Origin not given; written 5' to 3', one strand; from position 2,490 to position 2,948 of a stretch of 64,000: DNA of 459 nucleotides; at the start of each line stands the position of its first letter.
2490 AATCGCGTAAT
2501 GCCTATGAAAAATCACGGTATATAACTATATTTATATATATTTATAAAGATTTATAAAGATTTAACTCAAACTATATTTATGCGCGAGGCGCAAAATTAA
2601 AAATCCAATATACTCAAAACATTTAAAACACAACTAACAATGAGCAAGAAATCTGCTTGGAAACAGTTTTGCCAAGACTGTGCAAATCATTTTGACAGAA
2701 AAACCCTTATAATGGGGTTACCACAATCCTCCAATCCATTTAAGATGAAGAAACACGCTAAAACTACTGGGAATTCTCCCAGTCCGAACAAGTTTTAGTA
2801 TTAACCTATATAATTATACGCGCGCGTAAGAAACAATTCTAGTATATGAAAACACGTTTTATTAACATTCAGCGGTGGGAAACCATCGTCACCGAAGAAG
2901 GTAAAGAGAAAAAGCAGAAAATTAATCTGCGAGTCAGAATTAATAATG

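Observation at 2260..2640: Iteron array plus AT-rich tract next to the only minus-strand gene (wHTH protein): candidate replication origin or regulatory switch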

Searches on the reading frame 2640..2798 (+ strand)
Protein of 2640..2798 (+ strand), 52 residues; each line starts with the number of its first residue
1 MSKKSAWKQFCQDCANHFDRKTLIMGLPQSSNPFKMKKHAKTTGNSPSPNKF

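Call 4: search_protein_families(library=pfam, proteins=[window:2640-2798:+], max_evalue=1)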
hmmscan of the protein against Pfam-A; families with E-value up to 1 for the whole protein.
window:2640-2798:+ (52 aa): 0 families

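Call 5: search_protein_families(library=phrogs, proteins=[window:2640-2798:+], max_evalue=0.1)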
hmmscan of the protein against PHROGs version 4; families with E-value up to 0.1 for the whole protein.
window:2640-2798:+ (52 aa): 0 families
